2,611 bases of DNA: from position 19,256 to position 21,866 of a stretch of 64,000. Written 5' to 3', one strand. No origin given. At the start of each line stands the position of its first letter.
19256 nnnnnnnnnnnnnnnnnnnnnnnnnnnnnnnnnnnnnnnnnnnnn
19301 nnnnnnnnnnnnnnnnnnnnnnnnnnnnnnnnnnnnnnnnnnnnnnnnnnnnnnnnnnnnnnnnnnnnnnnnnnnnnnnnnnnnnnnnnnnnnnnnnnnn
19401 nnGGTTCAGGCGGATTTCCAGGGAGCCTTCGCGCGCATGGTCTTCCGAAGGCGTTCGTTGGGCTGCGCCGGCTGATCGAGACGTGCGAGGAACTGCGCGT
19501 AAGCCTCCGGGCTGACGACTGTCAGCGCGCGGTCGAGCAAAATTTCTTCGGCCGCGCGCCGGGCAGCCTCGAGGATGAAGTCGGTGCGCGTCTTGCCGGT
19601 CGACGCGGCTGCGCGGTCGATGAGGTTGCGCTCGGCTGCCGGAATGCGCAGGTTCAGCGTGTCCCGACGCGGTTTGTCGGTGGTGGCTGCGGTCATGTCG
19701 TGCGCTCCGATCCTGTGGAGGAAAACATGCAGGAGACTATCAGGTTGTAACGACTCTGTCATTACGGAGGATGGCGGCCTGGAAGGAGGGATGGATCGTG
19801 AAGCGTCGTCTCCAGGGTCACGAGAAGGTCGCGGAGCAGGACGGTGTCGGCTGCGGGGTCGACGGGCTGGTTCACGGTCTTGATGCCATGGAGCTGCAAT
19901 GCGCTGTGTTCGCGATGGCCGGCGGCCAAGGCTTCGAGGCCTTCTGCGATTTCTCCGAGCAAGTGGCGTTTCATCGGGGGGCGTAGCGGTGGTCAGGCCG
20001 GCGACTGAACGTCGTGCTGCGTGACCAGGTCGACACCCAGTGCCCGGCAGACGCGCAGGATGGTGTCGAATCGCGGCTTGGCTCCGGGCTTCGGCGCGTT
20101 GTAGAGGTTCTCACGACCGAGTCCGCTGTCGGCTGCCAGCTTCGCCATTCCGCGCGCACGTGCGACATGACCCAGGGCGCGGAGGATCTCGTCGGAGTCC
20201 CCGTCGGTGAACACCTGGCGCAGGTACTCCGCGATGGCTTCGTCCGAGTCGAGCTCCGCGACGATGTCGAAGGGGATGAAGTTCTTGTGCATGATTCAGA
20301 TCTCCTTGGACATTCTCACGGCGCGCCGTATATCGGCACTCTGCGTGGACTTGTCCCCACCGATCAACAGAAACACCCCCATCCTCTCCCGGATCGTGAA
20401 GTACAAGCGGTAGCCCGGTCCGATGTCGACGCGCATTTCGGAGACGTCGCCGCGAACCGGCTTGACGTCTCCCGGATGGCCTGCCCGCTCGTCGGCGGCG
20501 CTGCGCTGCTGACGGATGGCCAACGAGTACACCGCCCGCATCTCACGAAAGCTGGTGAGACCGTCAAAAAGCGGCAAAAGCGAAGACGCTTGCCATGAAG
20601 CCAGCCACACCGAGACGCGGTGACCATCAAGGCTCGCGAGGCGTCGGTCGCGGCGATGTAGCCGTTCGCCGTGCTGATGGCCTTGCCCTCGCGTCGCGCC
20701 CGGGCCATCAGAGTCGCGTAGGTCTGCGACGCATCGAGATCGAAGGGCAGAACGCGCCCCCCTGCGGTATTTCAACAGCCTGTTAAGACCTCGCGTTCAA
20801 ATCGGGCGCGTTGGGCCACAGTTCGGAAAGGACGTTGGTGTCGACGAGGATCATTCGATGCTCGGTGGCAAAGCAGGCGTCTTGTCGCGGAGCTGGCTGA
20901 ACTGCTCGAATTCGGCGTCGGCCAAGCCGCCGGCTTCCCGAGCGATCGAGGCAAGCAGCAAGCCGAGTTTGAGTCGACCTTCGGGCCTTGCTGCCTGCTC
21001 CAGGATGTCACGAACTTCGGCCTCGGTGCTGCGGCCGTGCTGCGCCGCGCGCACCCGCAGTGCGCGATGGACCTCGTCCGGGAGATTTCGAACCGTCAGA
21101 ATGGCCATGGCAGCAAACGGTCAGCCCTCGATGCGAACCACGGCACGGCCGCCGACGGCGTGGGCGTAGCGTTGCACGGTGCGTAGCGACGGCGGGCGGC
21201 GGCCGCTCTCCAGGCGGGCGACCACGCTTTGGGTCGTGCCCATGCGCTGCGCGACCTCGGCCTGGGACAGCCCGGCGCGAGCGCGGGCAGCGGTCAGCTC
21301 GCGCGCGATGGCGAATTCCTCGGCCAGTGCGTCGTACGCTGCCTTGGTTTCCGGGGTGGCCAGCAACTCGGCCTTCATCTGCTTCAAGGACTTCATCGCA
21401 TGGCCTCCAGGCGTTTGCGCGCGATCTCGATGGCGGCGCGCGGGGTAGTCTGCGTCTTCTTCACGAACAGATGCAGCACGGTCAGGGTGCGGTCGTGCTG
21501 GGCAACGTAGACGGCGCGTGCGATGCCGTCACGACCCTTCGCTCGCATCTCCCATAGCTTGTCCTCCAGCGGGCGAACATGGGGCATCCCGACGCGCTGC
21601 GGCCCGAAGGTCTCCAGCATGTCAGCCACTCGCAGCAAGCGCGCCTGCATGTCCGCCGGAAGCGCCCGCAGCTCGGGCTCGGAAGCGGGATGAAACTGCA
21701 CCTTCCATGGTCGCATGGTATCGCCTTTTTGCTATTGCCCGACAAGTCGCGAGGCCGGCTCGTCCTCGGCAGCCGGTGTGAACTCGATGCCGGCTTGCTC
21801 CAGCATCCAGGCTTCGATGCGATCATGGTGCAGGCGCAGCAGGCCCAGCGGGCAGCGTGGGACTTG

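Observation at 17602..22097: A 4.5-kb tRNA-His islet made almost entirely of co-oriented toxin-antitoxin modules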

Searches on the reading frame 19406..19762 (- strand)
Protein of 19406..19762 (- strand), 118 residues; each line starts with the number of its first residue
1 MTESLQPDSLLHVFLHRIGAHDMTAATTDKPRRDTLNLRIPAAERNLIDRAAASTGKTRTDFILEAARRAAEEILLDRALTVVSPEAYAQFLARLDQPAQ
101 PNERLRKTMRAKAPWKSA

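Call 6: search_protein_families(library=pfam, max_evalue=0.01, proteins=[window:19406-19762:-])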
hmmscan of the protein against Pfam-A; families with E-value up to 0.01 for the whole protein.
window:19406-19762:- (118 aa): 2 families
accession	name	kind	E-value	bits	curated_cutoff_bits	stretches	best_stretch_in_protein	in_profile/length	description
PF08681.18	TacA1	-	1.8e-23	82.7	21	1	36-111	2-77/80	Antitoxin TacA 1-like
PF21983.2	NikA-like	-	0.0076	16.8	27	0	31-67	2-38/72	Mobilization protein NikA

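Call 31: search_protein_families(library=padloc, max_evalue=0.001, proteins=[window:19406-19762:-])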
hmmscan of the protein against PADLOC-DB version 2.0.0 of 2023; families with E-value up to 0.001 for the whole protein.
window:19406-19762:- (118 aa): 0 families

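Call 51: search_protein_families(library=ncbifam, max_evalue=0.001, proteins=[window:19406-19696:-])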
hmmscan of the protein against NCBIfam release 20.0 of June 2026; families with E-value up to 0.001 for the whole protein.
window:19406-19696:- (96 aa): 1 family
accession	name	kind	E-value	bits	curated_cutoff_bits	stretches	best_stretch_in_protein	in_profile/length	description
NF041551.1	YlcI_YnfO_N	subfamily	5.1e-06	26.4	30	1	12-51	3-41/42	YlcI/YnfO family protein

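Call 70: search_protein_families(library=pfam, max_evalue=0.001, proteins=[L113:12977-13996:+, L095:1436-2341:+, L095:3856-4140:+])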
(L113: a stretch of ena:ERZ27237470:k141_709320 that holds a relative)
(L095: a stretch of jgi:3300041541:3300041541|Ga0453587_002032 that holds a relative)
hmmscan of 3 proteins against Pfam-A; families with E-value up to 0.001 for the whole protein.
L113:12977-13996:+ (339 aa): 2 families
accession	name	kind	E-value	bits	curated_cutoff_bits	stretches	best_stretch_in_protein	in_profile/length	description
PF00589.27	Phage_integrase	-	4.7e-07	30.2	27.1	1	165-309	3-142/172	Phage integrase family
PF22022.2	Phage_int_M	-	0.00041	21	27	0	64-154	4-94/96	Phage integrase central domain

L095:1436-2341:+ (301 aa): 0 families

L095:3856-4140:+ (94 aa): 0 families

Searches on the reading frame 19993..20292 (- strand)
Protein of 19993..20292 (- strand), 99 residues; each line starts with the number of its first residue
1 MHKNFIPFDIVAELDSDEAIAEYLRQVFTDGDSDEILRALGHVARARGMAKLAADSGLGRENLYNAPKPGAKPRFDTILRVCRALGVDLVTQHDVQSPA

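Call 6: search_protein_families(library=pfam, max_evalue=0.01, proteins=[window:19993-20292:-])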
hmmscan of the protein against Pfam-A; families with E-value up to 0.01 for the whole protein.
window:19993-20292:- (99 aa): 2 families
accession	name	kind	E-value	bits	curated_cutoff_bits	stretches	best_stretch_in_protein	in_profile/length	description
PF21716.3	dnstrm_HI1420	-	1.6e-35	121.3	27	1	7-90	4-87/90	Probable addiction module antidote protein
PF13443.12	HTH_26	-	0.0024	18.5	22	1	50-89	14-54/63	Cro/C1-type HTH DNA-binding domain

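Call 25: find_encoding_contigs(protein=window:19993-20292:-, flank=10000, max_places=10)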
Protein window:19993-20292:- (99 aa): 6 contigs read that carry it; 6 places shown.
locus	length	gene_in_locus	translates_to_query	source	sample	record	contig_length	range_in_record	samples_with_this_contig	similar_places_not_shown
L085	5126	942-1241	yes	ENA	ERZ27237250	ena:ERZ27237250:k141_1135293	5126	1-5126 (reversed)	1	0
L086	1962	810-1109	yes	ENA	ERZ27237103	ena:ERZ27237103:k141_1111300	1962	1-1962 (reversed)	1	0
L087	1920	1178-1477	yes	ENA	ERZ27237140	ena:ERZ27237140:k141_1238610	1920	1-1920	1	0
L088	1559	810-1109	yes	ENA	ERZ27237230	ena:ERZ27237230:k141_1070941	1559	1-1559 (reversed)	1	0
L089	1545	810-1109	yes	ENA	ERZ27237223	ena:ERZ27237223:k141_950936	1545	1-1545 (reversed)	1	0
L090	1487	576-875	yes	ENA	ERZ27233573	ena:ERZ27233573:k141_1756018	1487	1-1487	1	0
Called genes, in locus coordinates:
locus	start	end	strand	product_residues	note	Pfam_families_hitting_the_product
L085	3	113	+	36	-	?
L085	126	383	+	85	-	PF22513:FitA-like_RHH, PF03869:Arc (weak)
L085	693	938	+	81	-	-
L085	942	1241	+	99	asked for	PF21716:dnstrm_HI1420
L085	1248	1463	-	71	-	-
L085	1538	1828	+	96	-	PF08681:TacA1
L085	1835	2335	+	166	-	PF13508:Acetyltransf_7 (weak)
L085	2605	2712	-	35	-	-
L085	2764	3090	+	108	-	-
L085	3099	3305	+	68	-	-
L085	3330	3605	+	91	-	-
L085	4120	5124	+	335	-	?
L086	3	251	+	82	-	?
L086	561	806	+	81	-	-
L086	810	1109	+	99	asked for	PF21716:dnstrm_HI1420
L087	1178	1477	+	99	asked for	PF21716:dnstrm_HI1420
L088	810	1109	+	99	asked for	PF21716:dnstrm_HI1420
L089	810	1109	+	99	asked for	PF21716:dnstrm_HI1420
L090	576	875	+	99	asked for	PF21716:dnstrm_HI1420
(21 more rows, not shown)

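Call 31: search_protein_families(library=padloc, max_evalue=0.001, proteins=[window:19993-20292:-])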
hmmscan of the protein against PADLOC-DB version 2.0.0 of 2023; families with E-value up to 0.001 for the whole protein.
window:19993-20292:- (99 aa): 0 families

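Call 51: search_protein_families(library=ncbifam, max_evalue=0.001, proteins=[window:19993-20292:-])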
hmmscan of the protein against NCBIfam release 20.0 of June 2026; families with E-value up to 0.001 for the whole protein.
window:19993-20292:- (99 aa): 1 family
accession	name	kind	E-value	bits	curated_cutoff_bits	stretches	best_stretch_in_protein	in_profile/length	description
TIGR02684.1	dnstrm_HI1420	hypoth_equivalog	1.1e-31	108.8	53.7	1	7-90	4-87/89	addiction module antidote protein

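Call 70: search_protein_families(library=pfam, max_evalue=0.001, proteins=[L113:12977-13996:+, L095:1436-2341:+, L095:3856-4140:+])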
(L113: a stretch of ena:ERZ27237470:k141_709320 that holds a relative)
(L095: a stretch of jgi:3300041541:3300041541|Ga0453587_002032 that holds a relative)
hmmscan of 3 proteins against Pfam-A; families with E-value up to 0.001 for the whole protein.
L113:12977-13996:+ (339 aa): 2 families
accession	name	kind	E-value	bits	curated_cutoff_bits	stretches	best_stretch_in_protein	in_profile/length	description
PF00589.27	Phage_integrase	-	4.7e-07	30.2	27.1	1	165-309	3-142/172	Phage integrase family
PF22022.2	Phage_int_M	-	0.00041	21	27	0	64-154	4-94/96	Phage integrase central domain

L095:1436-2341:+ (301 aa): 0 families

L095:3856-4140:+ (94 aa): 0 families

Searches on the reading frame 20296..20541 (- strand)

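Call 31: search_protein_families(library=padloc, max_evalue=0.001, proteins=[window:20296-20538:-])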
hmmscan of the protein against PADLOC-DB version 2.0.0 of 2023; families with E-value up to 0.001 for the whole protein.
window:20296-20538:- (80 aa): 0 families

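Call 70: search_protein_families(library=pfam, max_evalue=0.001, proteins=[L113:12977-13996:+, L095:1436-2341:+, L095:3856-4140:+])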
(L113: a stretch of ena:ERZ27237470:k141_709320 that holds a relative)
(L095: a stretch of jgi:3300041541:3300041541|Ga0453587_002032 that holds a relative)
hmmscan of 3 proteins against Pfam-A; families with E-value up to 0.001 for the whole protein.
L113:12977-13996:+ (339 aa): 2 families
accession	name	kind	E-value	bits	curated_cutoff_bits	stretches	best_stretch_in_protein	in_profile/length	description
PF00589.27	Phage_integrase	-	4.7e-07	30.2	27.1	1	165-309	3-142/172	Phage integrase family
PF22022.2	Phage_int_M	-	0.00041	21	27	0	64-154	4-94/96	Phage integrase central domain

L095:1436-2341:+ (301 aa): 0 families

L095:3856-4140:+ (94 aa): 0 families

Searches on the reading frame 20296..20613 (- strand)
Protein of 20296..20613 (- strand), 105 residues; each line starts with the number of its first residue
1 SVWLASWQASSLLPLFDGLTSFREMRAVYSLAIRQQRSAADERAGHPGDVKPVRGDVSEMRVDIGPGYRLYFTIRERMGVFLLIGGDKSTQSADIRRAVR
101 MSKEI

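Call 51: search_protein_families(library=ncbifam, max_evalue=0.001, proteins=[window:20296-20613:-])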
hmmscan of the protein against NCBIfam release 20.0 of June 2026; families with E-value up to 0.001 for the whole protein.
window:20296-20613:- (105 aa): 1 family
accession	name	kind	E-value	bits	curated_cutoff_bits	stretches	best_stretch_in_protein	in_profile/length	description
TIGR02683.1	upstrm_HI1419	hypoth_equivalog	1.4e-22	79.9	62.85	1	24-104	18-94/95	type II toxin-antitoxin system RelE/ParE family toxin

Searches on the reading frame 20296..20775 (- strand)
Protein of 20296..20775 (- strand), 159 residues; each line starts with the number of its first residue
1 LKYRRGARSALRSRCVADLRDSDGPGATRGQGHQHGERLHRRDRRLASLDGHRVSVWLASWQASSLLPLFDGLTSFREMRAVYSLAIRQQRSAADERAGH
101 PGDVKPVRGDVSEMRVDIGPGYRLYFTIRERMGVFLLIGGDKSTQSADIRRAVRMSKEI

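Call 6: search_protein_families(library=pfam, max_evalue=0.01, proteins=[window:20296-20775:-])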
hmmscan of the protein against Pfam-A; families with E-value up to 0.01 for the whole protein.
window:20296-20775:- (159 aa): 1 family
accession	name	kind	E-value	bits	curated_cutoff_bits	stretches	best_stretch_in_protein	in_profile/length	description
PF05973.20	Gp49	-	0.0039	17.6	23.9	1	102-148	31-78/90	Phage derived protein Gp49-like (DUF891)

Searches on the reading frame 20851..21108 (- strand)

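Call 6: search_protein_families(library=pfam, max_evalue=0.01, proteins=[window:20851-21108:-])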
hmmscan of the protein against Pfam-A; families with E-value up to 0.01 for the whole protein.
window:20851-21108:- (85 aa): 2 families
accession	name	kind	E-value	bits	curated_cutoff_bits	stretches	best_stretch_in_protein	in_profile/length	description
PF22513.2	FitA-like_RHH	-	2.6e-22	78.9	27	1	2-40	1-39/39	Antitoxin FitA-like, ribbon-helix-helix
PF03869.20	Arc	-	1.3e-05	25.4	20.4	1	9-46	11-48/50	Arc-like DNA binding domain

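Call 31: search_protein_families(library=padloc, max_evalue=0.001, proteins=[window:20851-21108:-])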
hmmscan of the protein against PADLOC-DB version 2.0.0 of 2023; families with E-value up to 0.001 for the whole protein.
window:20851-21108:- (85 aa): 0 families

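Call 51: search_protein_families(library=ncbifam, max_evalue=0.001, proteins=[window:20851-21108:-])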
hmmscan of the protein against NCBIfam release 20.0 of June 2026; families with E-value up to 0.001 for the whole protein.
window:20851-21108:- (85 aa): 0 families

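Call 70: search_protein_families(library=pfam, max_evalue=0.001, proteins=[L113:12977-13996:+, L095:1436-2341:+, L095:3856-4140:+])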
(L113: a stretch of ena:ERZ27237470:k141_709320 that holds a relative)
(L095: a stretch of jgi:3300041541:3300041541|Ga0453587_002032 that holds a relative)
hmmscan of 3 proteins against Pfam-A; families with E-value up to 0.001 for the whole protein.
L113:12977-13996:+ (339 aa): 2 families
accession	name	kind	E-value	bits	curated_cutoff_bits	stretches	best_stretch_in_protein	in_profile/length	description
PF00589.27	Phage_integrase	-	4.7e-07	30.2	27.1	1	165-309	3-142/172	Phage integrase family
PF22022.2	Phage_int_M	-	0.00041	21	27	0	64-154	4-94/96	Phage integrase central domain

L095:1436-2341:+ (301 aa): 0 families

L095:3856-4140:+ (94 aa): 0 families

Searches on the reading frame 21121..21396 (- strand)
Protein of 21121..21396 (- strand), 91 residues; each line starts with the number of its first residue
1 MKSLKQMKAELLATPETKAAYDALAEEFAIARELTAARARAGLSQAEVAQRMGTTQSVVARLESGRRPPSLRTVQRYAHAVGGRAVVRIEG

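Call 7: search_protein_families(library=pfam, max_evalue=0.01, proteins=[window:21121-21396:-])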
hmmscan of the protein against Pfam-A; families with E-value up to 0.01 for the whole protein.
window:21121-21396:- (91 aa): 7 families
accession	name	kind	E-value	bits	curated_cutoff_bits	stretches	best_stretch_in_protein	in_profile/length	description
PF01381.28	HTH_3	-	2.9e-13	50.1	23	1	36-82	3-49/55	Helix-turn-helix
PF13560.12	HTH_31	-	8.7e-13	48.8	27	1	30-82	2-55/64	Helix-turn-helix domain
PF12844.13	HTH_19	-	0.00015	22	30.2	1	34-82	4-52/64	Helix-turn-helix domain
PF22495.2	HTH_92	-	0.0013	18.5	27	1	36-69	2-35/45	RsaL-like HTH domain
PF13413.12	HTH_25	-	0.0015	18.7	24.6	1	34-66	2-34/62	Helix-turn-helix domain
PF13744.12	HTH_37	-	0.003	17.8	27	1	29-66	18-55/80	Helix-turn-helix domain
PF04545.22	Sigma70_r4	-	0.0091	15.9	24.1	0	41-64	19-42/50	Sigma-70, region 4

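Call 31: search_protein_families(library=padloc, max_evalue=0.001, proteins=[window:21121-21396:-])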
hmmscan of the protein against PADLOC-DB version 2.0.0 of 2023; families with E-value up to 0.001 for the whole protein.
window:21121-21396:- (91 aa): 10 families
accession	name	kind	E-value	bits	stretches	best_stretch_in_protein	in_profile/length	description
PDLC02926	HTH_VI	-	1e-10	39.7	1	30-80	2-52/92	-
PDLC03949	RmrA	-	1.2e-07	29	1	32-82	5-55/363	-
PDLC03952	RmrA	-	2.2e-06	24.8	1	20-81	13-74/395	-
PDLC04142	capH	-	4.8e-06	25.6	1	33-82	10-59/103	capH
PDLC03946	RmrA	-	4.2e-05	20.5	1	32-81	5-54/357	-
PDLC03956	RmrA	-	7.1e-05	20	1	27-81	7-61/399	-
PDLC03955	RmrA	-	0.00013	19.3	1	19-82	11-73/371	-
PDLC03954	RmrA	-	0.00022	18.3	1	32-79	13-60/380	-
PDLC03951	RmrA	-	0.00024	18.2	1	32-81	11-60/400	-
PDLC03953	RmrA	-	0.00076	16.8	1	32-82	8-58/373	-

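Call 51: search_protein_families(library=ncbifam, max_evalue=0.001, proteins=[window:21121-21396:-])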
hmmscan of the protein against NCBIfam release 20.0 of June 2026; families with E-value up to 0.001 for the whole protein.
window:21121-21396:- (91 aa): 6 families
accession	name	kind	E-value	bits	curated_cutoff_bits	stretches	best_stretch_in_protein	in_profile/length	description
TIGR03070.1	couple_hipB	subfamily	2.3e-09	37.1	71.65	1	30-83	3-56/58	type II toxin-antitoxin system Y4mF family antitoxin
NF041951.1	phage_RstR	subfamily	3.1e-07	30.6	80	1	30-80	3-53/108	RstR family transcriptional repressor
NF007408.0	PRK09943.1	equivalog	4.5e-06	26.3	211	1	26-77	4-55/185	HTH-type transcriptional regulator PuuR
TIGR03830.1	CxxCG_CxxCG_HTH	subfamily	1.8e-05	24.5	61.8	1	23-72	59-108/127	type II TA system antitoxin MqsA family protein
TIGR00270.2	TIGR00270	equivalog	2.1e-05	24.4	110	1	22-76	70-122/159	multiprotein bridging factor aMBF1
NF047542.1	telomere_Tap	equivalog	0.00056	18.7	600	1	28-80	16-68/695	telomere-associated protein Tap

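Call 70: search_protein_families(library=pfam, max_evalue=0.001, proteins=[L113:12977-13996:+, L095:1436-2341:+, L095:3856-4140:+])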
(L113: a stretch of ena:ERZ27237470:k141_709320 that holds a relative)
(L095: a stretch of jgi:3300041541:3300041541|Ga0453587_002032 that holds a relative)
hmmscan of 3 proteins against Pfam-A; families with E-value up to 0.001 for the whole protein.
L113:12977-13996:+ (339 aa): 2 families
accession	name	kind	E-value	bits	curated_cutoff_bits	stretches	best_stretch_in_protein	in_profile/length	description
PF00589.27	Phage_integrase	-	4.7e-07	30.2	27.1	1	165-309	3-142/172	Phage integrase family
PF22022.2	Phage_int_M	-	0.00041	21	27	0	64-154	4-94/96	Phage integrase central domain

L095:1436-2341:+ (301 aa): 0 families

L095:3856-4140:+ (94 aa): 0 families

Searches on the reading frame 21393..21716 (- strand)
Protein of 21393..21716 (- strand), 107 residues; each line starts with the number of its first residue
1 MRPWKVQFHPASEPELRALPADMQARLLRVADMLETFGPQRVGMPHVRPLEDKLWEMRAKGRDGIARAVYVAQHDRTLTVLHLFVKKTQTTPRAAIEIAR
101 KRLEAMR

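Call 7: search_protein_families(library=pfam, max_evalue=0.01, proteins=[window:21393-21716:-])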
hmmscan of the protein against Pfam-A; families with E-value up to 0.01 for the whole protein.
window:21393-21716:- (107 aa): 1 family
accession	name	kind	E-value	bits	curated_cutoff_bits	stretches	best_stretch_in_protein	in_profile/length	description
PF05973.20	Gp49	-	5.4e-28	97.3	23.9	1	15-104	2-90/90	Phage derived protein Gp49-like (DUF891)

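Call 18: find_encoding_contigs(protein=window:21393-21716:-, flank=10000, max_places=10)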
Protein window:21393-21716:- (107 aa): 5 contigs read that carry it; 3 places shown.
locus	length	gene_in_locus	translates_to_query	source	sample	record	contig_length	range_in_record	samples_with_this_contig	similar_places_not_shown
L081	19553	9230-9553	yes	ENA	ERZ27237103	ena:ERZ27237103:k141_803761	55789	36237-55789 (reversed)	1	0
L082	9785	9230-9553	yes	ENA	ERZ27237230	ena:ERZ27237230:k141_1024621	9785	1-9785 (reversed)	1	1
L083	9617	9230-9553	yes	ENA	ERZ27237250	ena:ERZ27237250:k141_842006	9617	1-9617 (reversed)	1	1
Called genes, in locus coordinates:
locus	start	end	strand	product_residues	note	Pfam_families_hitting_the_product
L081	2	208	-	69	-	?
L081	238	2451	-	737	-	PF00912:Transgly, PF00905:Transpeptidase, PF06832:BiPBP_C (weak)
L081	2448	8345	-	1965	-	PF13205:Big_5 (faint), PF01835:MG2, PF07703:A2M_BRD, PF00207:A2M, PF17973:bMG10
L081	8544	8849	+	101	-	PF05016:ParE_toxin (weak)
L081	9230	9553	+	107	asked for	PF05973:Gp49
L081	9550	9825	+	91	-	PF13560:HTH_31, PF01381:HTH_3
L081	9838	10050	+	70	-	-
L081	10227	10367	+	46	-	-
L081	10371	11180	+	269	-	PF21716:dnstrm_HI1420, PF14534:DUF4440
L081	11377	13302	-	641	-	PF13623:SurA_N_2, PF13624:SurA_N_3, PF13145:Rotamase_2, PF00639:Rotamase, PF13616:Rotamase_3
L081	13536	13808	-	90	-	PF00216:Bac_DNA_binding, PF18291:HU-HIG, PF18175:HU-CCDC81_bac_2 (weak)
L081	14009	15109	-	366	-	PF00180:Iso_dh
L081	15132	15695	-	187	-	PF01066:CDP-OH_P_transf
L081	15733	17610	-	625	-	PF01541:GIY-YIG, PF27096:UvrC_M, PF02151:UVR, PF22920:UvrC_RNaseH, PF08459:UvrC_RNaseH_dom, PF14520:HHH_5, PF00633:HHH (weak)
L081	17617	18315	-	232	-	PF03167:UDG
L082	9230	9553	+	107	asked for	PF05973:Gp49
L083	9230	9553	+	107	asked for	PF05973:Gp49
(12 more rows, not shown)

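Call 31: search_protein_families(library=padloc, max_evalue=0.001, proteins=[window:21393-21716:-])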
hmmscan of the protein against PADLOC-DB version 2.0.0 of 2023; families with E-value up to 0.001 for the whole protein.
window:21393-21716:- (107 aa): 1 family
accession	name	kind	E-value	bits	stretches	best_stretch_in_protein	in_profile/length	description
PDLC03886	NsnC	-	1.5e-05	22.6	1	42-97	223-280/293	-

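Call 51: search_protein_families(library=ncbifam, max_evalue=0.001, proteins=[window:21393-21716:-])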
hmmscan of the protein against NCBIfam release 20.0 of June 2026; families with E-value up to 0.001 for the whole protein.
window:21393-21716:- (107 aa): 0 families

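Call 70: search_protein_families(library=pfam, max_evalue=0.001, proteins=[L113:12977-13996:+, L095:1436-2341:+, L095:3856-4140:+])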
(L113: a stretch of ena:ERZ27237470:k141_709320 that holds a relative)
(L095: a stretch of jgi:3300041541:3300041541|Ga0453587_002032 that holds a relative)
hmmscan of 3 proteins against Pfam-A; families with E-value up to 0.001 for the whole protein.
L113:12977-13996:+ (339 aa): 2 families
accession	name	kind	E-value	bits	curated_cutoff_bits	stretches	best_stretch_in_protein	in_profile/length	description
PF00589.27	Phage_integrase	-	4.7e-07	30.2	27.1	1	165-309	3-142/172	Phage integrase family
PF22022.2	Phage_int_M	-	0.00041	21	27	0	64-154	4-94/96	Phage integrase central domain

L095:1436-2341:+ (301 aa): 0 families

L095:3856-4140:+ (94 aa): 0 families
